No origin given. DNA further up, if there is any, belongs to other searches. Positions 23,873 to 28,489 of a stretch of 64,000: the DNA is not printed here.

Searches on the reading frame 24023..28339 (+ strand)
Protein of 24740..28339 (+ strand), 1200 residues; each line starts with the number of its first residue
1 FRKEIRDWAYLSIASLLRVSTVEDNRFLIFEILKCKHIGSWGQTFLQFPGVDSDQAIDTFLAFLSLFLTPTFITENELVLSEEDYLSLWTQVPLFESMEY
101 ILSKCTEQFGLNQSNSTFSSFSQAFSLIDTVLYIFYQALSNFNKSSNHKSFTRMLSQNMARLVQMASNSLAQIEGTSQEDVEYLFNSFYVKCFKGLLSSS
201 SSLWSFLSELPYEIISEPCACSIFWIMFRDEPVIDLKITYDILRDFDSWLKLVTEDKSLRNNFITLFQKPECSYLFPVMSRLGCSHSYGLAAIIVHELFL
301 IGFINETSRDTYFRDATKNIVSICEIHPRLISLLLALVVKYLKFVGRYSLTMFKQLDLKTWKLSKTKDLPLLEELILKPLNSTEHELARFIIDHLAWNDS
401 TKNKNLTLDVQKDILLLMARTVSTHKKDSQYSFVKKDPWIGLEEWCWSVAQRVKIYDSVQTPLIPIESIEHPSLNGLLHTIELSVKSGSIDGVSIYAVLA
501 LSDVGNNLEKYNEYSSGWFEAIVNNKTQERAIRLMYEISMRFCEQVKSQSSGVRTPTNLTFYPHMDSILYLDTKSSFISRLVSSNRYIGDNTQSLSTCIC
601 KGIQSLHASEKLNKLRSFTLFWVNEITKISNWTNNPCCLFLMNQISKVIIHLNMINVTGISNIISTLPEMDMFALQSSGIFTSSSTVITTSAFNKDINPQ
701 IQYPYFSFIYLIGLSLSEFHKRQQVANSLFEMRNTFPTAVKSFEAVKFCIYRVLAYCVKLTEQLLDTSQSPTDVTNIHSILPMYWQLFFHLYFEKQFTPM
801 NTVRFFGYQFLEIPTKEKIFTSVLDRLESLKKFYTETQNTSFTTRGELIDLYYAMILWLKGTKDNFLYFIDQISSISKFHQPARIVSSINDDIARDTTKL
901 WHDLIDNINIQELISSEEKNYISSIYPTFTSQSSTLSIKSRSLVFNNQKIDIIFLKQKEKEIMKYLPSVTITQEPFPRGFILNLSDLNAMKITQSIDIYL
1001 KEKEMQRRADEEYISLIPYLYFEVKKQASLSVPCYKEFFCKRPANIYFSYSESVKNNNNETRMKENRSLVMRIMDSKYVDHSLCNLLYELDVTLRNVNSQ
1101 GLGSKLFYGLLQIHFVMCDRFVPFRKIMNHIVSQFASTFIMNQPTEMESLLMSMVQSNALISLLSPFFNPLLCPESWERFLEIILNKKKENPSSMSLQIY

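Call 45: search_protein_representatives(protein=window:24740-28339:+)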
Query: 1200 residues. Proteins with E-value up to 0.001 (for the whole library): 196; up to 1e-10: 101; up to 1e-30: 15. The best 150 are listed.
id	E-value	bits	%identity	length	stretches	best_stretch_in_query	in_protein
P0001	0.0e+00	2690.7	100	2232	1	1-1200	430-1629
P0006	7.4e-255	865.2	46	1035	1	312-1189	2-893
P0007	4.4e-231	786.5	46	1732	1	382-1191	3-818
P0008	3.2e-141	488.9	30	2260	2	1-838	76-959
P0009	2.2e-129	449.7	68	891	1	1-302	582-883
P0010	2.4e-85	303.9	28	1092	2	710-1194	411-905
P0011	2.7e-71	257.3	29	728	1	334-1022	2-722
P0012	1.5e-68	248.2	26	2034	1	1-1186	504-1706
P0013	8.8e-67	242.4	65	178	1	135-303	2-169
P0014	2.9e-48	181.1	28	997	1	442-1199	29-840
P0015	2.6e-39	151.4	25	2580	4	73-545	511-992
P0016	8.3e-38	146.4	23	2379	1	1-1181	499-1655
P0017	2.1e-36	141.8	24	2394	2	22-378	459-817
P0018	1.2e-34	135.9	25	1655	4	700-1147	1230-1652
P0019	1.8e-32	128.8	28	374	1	717-1097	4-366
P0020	1.3e-30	122.6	27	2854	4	205-398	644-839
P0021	1.3e-28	115.9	28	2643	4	77-411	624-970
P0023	1.7e-27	112.3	26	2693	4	775-1178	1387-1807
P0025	3.2e-26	108.0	27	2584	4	1-403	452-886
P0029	3.4e-25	104.6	26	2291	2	697-1197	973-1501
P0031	2.1e-24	102.1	23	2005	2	14-513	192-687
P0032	3.1e-24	101.5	25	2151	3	1-398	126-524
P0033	8.9e-24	99.9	28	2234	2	3-397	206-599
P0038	2.9e-22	94.9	22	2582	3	78-834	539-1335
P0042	4.7e-21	90.9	28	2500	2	780-1189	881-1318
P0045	1.8e-20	89.0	25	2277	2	5-399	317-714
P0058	9.4e-18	80.0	23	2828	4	775-1185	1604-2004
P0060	1.1e-17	79.7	26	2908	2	780-1185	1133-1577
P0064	3.2e-17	78.2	23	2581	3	82-839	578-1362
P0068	7.9e-17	76.9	24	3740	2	79-1173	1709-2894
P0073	6.5e-16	73.9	28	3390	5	289-397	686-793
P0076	3.9e-15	71.3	31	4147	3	290-397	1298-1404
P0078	8.3e-15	70.2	32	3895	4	291-389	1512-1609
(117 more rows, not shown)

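Call 46: list_cluster_members(proteins=[P0006, P0008, P0012, P0015, P0016, P0017, P0020, P0025, P0038, P0064])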
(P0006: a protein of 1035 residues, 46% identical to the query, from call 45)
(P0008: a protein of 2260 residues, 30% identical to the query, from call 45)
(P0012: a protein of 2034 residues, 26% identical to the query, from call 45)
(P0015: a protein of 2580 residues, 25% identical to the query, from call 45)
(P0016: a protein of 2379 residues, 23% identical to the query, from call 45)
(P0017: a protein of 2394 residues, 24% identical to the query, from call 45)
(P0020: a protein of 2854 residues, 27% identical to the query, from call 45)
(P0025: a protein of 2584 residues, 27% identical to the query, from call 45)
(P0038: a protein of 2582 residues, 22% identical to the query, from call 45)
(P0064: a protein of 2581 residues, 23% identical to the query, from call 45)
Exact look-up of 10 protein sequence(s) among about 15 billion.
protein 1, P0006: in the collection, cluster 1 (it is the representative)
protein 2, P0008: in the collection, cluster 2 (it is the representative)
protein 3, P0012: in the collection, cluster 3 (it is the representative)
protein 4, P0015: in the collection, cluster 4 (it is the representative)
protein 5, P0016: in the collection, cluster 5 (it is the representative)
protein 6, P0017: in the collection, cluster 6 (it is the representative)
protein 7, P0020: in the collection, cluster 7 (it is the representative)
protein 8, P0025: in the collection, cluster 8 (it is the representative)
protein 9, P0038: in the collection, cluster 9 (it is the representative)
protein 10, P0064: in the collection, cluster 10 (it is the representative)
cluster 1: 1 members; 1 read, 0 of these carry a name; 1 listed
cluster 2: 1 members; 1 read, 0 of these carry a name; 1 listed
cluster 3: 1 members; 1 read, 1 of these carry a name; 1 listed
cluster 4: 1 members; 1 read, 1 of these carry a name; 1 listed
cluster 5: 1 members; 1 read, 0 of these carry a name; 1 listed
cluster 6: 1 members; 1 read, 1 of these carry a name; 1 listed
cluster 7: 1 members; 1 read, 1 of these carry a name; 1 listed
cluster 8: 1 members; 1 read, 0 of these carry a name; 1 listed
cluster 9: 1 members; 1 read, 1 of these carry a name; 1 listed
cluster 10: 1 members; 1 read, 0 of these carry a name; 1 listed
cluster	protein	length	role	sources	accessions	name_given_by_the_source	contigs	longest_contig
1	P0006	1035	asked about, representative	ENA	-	-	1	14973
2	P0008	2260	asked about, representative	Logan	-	-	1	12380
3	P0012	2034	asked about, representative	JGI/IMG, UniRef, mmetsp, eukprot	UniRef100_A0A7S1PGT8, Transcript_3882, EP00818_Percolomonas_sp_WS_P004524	Uncharacterized protein n=1 Tax=Percolomonas cosmopolitus TaxID=63605 ... | Transcript_3882/g.14659 ORF Transcript_3882/g.14659 Transcript_3882/m.14659 type:complete ... | CAMPEP_0117440350 /NCGR_PEP_ID=MMETSP0759-20121206/3043_1 /TAXON_ID=63605 ...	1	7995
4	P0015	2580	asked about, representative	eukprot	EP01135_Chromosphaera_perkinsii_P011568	Nk52_evm7s2449 gene=Nk52_evmTU7s2449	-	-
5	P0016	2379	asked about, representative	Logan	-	-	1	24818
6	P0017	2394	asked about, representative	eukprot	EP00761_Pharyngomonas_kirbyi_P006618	gb/GECH01006626.1/.p1 GENE.gb/GECH01006626.1/~~gb/GECH01006626.1/.p1 ORF type:complete ...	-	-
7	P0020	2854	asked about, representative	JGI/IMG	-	hypothetical protein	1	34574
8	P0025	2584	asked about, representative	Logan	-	-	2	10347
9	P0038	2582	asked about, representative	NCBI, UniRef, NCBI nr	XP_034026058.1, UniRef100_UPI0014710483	ectopic P granules protein 5 homolog [Thalassophryne amazonica] | ectopic P granules protein 5 homolog n=1 Tax=Thalassophryne amazonica TaxID=390379 ...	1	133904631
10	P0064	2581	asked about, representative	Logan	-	-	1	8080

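Call 53: list_cluster_members(proteins=[P0007, P0009, P0010, P0011, P0014, P0018, P0021, P0023, P0029, P0068])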
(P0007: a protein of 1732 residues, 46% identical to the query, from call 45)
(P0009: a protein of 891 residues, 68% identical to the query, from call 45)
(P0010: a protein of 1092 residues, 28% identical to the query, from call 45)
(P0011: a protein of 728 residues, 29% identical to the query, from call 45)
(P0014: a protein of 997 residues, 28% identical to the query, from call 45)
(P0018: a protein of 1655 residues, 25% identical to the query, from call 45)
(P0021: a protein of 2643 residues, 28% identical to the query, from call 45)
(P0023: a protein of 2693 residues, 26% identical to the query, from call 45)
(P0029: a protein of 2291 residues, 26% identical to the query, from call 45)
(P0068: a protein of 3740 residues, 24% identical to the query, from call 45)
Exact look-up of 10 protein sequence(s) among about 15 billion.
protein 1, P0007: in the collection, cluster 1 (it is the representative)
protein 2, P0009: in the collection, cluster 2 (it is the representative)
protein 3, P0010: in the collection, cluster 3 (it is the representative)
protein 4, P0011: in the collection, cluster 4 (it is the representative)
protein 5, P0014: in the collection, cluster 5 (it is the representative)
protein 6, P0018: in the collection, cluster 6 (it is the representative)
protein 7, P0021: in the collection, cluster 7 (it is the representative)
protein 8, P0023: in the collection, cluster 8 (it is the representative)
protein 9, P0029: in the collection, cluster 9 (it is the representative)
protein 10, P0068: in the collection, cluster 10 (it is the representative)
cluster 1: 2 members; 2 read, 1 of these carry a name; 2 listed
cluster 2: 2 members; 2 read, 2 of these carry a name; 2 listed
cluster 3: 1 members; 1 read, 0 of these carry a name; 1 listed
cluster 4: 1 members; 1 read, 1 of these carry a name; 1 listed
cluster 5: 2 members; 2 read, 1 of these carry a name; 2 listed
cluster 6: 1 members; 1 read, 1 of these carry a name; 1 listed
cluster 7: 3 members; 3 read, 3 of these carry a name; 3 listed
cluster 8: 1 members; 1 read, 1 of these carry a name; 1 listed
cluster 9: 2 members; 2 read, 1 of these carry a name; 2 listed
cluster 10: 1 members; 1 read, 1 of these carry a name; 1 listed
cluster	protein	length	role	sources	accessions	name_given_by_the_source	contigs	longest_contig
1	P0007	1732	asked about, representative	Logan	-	-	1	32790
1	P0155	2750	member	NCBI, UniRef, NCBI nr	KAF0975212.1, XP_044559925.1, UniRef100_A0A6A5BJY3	hypothetical protein FDP41_005965 [Naegleria fowleri] | Epg5-like TPR domain-containing protein n=1 Tax=Naegleria fowleri TaxID=5763 ... | uncharacterized protein FDP41_005965 [Naegleria fowleri]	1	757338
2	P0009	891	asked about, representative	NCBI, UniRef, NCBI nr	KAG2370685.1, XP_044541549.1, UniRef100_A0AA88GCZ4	hypothetical protein C9374_014679 [Naegleria lovaniensis] | Uncharacterized protein n=1 Tax=Naegleria lovaniensis TaxID=51637 RepID=A0AA88GCZ4_NAELO | uncharacterized protein C9374_014679 [Naegleria lovaniensis]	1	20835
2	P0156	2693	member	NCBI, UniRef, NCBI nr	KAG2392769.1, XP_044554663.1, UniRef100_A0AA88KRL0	hypothetical protein C9374_011494 [Naegleria lovaniensis] | Epg5-like TPR domain-containing protein n=1 Tax=Naegleria lovaniensis TaxID=51637 ... | uncharacterized protein C9374_011494 [Naegleria lovaniensis]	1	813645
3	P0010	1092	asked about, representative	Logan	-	-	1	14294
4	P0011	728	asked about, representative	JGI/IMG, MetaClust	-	\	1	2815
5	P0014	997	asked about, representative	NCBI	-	-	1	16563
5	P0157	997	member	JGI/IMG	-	hypothetical protein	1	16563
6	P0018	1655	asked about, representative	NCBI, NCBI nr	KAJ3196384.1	hypothetical protein HK101_009095 [Irineochytrium annulatum]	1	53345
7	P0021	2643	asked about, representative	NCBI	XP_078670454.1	ectopic P granules protein 5 homolog isoform X2 [Branchiostoma floridae x Branchiostoma ...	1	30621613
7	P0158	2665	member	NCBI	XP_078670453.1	ectopic P granules protein 5 homolog isoform X1 [Branchiostoma floridae x Branchiostoma ...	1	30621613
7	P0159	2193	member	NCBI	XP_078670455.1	ectopic P granules protein 5 homolog isoform X3 [Branchiostoma floridae x Branchiostoma ...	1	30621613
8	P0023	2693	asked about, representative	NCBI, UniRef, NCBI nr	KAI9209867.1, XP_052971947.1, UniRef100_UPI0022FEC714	uncharacterized protein BJ171DRAFT_485419 [Polychytrium aggregatum] | uncharacterized protein n=1 Tax=Polychytrium aggregatum TaxID=110093 RepID=UPI0022FEC714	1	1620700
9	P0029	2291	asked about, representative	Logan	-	-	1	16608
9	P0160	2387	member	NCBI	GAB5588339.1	hypothetical protein Unana1_03239 [Umbelopsis nana]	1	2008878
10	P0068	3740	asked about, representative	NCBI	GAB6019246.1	hypothetical protein CHUAL_000850 [Chamberlinius hualienensis]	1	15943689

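Call 60: search_solved_structures(query=A3, max_evalue=0.01)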
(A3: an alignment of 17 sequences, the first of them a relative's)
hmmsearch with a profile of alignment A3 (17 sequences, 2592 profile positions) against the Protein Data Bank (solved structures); distinct sequences matched with E-value up to 0.01: 0.
